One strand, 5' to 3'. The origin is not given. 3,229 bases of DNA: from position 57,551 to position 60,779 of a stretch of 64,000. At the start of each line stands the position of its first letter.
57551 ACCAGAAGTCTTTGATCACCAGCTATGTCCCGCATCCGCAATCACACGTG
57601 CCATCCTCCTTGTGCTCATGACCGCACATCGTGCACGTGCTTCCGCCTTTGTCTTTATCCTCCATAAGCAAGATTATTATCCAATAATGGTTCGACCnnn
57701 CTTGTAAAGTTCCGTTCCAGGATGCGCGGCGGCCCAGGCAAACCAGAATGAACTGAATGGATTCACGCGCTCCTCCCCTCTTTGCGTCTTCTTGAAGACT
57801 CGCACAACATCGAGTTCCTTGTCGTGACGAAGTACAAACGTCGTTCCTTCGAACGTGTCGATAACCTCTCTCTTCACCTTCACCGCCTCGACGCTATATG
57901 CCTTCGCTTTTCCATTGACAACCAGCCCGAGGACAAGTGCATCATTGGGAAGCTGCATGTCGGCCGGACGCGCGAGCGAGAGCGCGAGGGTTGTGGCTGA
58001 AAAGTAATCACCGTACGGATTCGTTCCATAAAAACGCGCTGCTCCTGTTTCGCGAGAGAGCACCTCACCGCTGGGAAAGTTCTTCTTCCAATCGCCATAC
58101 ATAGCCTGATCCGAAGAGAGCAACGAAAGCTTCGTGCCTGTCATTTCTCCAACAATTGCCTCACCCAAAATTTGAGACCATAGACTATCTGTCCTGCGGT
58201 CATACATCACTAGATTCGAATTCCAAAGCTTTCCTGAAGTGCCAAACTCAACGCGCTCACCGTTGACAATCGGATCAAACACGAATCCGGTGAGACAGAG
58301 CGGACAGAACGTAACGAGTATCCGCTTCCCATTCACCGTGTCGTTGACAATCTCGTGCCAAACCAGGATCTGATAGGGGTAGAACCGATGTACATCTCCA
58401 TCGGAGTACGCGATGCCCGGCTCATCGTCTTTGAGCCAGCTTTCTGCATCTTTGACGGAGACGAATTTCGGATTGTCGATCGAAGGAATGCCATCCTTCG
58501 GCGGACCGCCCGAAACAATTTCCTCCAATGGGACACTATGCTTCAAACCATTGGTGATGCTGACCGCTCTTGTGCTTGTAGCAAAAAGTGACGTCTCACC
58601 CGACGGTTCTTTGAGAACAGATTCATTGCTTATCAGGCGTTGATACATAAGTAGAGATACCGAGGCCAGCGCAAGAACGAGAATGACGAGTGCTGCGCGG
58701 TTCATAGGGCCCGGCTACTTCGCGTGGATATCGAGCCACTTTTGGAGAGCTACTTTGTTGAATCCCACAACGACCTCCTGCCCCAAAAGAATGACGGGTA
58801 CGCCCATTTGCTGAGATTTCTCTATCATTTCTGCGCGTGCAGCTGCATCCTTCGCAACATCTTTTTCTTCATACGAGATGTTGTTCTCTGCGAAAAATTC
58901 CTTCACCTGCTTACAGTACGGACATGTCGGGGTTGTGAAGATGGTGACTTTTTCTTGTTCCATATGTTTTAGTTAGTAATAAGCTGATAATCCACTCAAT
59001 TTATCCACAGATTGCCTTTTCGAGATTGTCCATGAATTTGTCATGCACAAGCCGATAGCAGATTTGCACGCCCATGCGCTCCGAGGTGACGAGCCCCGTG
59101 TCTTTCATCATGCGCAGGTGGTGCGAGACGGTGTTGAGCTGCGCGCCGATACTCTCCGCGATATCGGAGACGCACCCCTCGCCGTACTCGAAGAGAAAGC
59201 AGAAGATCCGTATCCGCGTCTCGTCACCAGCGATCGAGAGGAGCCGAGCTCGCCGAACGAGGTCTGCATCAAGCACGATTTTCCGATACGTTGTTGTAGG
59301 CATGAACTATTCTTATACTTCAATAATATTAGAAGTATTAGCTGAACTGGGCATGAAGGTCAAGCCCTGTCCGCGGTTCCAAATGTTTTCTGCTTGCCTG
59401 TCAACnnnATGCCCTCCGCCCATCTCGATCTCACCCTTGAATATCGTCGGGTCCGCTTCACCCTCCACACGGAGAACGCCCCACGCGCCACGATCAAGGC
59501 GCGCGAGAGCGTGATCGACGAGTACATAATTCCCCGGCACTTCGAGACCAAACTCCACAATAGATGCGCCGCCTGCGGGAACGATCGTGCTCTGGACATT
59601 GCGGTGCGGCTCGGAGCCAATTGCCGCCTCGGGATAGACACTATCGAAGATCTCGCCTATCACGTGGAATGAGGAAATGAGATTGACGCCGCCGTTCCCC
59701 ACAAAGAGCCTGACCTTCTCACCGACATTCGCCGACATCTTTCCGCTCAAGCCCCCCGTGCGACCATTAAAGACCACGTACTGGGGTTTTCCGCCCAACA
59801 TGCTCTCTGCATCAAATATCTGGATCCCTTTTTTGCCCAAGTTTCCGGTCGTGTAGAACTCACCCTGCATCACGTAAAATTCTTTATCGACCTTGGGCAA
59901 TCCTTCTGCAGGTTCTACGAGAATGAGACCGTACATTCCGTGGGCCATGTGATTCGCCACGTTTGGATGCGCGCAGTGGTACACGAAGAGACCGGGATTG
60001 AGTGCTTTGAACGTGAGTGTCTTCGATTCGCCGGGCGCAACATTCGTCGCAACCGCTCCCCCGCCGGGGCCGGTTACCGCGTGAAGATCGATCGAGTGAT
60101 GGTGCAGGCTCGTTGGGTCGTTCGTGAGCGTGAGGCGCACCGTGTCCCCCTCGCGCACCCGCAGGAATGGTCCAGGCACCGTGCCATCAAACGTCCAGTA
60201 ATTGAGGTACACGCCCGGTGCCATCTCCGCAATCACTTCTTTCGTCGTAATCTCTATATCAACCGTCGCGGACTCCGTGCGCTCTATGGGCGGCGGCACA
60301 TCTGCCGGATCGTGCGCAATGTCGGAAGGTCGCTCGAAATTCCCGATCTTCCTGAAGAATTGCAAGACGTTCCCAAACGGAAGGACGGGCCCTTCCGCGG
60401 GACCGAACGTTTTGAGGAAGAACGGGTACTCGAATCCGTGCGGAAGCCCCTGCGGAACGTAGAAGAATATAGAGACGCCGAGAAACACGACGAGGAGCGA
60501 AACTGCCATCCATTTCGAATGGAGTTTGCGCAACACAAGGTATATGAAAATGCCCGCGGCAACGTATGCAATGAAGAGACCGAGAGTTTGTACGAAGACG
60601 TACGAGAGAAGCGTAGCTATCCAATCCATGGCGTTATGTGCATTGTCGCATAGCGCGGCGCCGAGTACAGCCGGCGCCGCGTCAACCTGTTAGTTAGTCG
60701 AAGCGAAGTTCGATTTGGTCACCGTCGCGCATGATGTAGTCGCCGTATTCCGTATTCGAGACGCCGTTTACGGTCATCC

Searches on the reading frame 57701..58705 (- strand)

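Call 52: search_protein_families(library=pfam, proteins=[window:57701-58705:-], max_evalue=0.0001)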
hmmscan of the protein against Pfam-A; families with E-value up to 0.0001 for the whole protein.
window:57701-58705:- (335 aa): 1 family
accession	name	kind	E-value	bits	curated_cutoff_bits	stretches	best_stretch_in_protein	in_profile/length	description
PF11376.13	DUF3179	-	3e-82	276.8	27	1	70-329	1-290/292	Protein of unknown function (DUF3179)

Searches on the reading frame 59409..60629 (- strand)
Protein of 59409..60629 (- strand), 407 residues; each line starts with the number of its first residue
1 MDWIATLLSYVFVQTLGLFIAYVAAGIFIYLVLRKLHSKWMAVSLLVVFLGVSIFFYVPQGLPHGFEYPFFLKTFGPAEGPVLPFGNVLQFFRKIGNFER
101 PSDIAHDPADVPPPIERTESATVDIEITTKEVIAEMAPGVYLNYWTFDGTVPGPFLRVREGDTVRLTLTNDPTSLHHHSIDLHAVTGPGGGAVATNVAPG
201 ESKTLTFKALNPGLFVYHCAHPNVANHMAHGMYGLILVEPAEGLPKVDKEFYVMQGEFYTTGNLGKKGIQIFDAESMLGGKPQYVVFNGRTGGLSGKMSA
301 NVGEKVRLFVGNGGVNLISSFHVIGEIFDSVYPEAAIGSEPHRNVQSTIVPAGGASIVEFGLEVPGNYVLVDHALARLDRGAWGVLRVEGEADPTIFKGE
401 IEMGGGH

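Call 52: search_protein_families(library=pfam, proteins=[window:59409-60629:-], max_evalue=0.0001)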
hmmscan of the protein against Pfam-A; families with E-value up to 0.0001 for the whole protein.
window:59409-60629:- (407 aa): 2 families
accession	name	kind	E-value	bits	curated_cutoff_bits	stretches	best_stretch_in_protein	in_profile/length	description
PF07732.21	Cu-oxidase_3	-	1.2e-13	51.6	21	1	140-241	13-117/119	Multicopper oxidase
PF07731.20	Cu-oxidase_2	-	1.3e-09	38.3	20.4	1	153-241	32-136/137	Multicopper oxidase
